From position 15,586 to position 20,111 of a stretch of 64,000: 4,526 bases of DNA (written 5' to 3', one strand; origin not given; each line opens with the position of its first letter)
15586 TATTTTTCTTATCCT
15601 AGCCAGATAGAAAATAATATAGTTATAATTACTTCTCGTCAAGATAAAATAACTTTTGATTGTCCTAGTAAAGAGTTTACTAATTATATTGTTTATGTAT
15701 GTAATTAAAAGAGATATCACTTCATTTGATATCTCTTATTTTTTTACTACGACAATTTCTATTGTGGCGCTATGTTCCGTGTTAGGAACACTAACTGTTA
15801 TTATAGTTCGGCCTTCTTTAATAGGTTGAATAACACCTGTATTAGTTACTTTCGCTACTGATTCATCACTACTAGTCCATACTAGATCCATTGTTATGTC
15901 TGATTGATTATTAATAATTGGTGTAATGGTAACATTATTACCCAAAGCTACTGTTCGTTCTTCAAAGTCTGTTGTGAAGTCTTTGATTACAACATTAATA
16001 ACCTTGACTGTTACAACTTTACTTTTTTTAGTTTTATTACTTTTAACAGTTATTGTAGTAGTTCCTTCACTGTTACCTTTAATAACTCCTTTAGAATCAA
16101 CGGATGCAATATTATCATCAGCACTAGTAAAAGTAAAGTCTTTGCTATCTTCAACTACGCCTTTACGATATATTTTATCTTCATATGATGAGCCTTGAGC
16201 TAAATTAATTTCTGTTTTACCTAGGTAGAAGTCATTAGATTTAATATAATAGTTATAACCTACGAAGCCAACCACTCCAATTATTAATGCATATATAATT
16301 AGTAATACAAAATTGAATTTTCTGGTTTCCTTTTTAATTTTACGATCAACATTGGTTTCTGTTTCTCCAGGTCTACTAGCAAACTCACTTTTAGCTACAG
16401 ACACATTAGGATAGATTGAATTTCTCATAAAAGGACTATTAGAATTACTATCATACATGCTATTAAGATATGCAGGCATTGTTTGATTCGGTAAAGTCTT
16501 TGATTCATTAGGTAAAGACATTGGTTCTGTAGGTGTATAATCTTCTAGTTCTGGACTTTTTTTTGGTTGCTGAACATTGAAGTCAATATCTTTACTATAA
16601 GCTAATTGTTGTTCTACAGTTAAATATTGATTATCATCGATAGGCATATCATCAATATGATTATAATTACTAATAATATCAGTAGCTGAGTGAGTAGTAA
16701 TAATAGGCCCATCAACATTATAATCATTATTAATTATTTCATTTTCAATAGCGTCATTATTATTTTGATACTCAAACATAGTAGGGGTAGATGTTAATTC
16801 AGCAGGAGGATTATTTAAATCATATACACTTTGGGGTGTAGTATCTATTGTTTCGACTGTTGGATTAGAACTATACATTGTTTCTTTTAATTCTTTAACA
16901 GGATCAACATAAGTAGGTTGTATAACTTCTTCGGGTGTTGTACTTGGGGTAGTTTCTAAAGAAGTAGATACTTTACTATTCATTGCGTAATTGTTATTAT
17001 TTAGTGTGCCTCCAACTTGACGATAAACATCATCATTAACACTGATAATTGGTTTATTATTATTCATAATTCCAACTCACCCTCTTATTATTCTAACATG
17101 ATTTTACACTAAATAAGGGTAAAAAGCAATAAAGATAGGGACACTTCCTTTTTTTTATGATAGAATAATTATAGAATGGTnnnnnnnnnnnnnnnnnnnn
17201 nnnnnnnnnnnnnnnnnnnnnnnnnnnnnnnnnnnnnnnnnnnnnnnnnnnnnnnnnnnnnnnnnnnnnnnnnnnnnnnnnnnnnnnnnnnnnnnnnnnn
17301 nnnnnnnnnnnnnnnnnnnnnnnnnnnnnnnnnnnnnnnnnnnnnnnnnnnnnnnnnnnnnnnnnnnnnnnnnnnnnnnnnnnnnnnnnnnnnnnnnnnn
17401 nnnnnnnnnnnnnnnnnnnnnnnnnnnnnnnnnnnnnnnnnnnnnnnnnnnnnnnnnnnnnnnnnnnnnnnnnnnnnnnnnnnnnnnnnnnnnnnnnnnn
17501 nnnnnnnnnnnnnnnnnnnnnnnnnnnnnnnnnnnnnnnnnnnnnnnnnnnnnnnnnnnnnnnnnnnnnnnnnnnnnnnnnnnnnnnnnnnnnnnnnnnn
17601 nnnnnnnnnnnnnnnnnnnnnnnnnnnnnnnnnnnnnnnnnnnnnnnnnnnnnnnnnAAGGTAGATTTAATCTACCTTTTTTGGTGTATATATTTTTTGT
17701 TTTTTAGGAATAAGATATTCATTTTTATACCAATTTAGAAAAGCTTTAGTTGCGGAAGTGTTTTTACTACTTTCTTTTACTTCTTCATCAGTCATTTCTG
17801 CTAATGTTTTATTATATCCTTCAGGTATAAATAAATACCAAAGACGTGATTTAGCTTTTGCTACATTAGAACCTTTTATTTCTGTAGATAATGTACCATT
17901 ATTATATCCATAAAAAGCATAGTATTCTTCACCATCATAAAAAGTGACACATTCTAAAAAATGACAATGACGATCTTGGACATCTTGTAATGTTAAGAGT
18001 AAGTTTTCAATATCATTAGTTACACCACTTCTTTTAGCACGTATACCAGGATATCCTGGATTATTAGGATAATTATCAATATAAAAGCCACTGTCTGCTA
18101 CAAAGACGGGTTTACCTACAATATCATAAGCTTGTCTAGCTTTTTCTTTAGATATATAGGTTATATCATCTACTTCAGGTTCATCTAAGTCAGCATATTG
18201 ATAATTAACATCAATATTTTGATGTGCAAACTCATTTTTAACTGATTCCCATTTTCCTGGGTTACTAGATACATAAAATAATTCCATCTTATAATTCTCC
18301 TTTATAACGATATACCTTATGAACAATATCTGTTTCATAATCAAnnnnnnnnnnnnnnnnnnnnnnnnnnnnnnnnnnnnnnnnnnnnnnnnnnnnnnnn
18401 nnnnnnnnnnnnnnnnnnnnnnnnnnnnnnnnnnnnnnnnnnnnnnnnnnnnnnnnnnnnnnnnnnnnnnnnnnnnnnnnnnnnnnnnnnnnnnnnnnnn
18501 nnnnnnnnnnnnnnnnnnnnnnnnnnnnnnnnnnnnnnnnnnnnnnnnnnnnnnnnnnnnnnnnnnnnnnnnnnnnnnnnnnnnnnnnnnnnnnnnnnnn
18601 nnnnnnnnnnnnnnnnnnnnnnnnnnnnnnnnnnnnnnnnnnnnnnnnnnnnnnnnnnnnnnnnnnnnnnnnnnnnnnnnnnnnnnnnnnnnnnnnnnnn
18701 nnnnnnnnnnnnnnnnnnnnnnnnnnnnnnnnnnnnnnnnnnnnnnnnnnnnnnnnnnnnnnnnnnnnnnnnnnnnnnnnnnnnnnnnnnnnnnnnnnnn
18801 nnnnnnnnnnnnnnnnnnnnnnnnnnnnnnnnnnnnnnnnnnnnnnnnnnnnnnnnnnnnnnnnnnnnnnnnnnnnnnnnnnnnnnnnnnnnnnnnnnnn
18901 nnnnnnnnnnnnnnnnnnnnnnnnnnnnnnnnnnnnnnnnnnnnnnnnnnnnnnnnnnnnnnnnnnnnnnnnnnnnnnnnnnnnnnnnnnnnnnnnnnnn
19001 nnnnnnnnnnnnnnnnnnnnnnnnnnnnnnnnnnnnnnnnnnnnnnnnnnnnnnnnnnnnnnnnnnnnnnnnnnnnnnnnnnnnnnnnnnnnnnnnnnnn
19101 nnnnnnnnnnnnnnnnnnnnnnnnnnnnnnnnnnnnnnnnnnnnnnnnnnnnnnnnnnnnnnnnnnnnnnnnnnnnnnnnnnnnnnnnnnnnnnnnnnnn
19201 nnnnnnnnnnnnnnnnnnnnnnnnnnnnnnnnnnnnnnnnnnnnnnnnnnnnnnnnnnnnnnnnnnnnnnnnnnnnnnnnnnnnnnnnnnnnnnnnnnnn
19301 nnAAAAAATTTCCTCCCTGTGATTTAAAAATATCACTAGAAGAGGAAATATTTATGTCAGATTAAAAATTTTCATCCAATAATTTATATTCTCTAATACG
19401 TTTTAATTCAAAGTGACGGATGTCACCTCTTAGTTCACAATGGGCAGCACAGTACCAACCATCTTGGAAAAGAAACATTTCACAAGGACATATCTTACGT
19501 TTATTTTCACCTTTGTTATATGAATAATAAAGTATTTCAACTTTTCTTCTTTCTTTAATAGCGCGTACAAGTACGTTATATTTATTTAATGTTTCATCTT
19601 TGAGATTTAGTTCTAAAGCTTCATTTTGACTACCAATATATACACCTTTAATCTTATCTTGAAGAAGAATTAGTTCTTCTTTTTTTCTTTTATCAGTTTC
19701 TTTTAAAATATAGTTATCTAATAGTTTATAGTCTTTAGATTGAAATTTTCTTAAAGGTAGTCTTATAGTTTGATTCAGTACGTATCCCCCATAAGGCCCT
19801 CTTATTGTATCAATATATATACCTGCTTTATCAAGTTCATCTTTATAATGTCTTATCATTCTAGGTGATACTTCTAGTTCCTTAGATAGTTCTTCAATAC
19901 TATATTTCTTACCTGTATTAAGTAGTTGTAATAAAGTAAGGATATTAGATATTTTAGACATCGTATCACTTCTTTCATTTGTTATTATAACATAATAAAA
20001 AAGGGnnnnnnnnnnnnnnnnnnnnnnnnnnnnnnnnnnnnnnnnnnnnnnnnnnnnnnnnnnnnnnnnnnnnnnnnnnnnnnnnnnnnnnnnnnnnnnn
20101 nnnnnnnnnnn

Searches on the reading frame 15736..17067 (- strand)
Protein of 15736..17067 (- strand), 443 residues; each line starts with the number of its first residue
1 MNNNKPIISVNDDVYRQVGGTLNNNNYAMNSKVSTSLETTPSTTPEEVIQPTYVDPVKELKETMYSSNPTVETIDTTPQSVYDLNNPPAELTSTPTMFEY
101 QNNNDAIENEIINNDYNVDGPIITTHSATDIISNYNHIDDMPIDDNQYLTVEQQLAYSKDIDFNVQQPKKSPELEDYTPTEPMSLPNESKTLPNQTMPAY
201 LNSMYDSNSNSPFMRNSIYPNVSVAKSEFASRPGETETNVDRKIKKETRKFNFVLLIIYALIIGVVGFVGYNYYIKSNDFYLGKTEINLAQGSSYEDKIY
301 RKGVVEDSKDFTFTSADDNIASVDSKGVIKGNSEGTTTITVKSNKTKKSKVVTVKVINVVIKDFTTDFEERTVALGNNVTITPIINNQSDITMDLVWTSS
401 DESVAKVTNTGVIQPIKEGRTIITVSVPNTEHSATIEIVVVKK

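Call 32: search_protein_families(library=pfam, proteins=[window:15736-17067:-], max_evalue=0.0001)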
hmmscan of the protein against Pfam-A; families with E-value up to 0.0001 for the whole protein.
window:15736-17067:- (443 aa): 3 families
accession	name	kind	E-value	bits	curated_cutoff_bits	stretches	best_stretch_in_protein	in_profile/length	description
PF02368.24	Big_2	-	8.9e-15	54.8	22.8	2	305-354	30-79/79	Bacterial Ig-like domain (group 2)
PF21461.3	HL_N-beta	-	1.6e-08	34.7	27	0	398-431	17-49/57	Hyaluronate lyase, N-terminal beta-sheet domain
PF22359.2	Big-like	-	6.9e-06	26.7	27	0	312-355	4-47/48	Bacterial Ig-like domain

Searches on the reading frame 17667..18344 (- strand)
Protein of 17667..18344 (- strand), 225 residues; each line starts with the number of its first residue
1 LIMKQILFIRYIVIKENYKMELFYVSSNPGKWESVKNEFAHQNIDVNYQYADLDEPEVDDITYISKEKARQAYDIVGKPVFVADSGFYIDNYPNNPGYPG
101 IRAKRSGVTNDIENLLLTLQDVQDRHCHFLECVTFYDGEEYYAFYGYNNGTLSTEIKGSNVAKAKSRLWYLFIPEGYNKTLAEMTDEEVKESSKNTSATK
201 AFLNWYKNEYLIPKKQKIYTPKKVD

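Call 73: search_protein_families(library=pfam, proteins=[window:17667-18344:-], max_evalue=0.0001)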
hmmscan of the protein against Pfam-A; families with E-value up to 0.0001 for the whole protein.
window:17667-18344:- (225 aa): 1 family
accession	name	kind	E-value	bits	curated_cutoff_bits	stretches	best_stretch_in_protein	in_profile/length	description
PF01725.21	Ham1p_like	-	7.8e-22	78.5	22.5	1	23-205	2-186/186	Ham1 family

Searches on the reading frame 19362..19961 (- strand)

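Call 30: search_protein_families(library=pfam, proteins=[window:19362-19961:-], max_evalue=0.001)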
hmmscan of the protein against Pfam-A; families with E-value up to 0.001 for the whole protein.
window:19362-19961:- (199 aa): 4 families
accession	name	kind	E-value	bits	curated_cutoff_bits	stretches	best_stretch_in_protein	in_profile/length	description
PF13280.12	WYL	-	5.7e-18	65.1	21.8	1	128-193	3-69/70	WYL domain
PF08279.18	HTH_11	-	5.4e-09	36.2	25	1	8-60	3-54/55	HTH domain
PF02082.26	Rrf2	-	6.8e-08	33.2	30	1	7-64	11-67/132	Iron-dependent Transcriptional regulator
PF00376.29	MerR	-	0.0003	21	28.2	1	21-39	1-19/38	MerR family regulatory protein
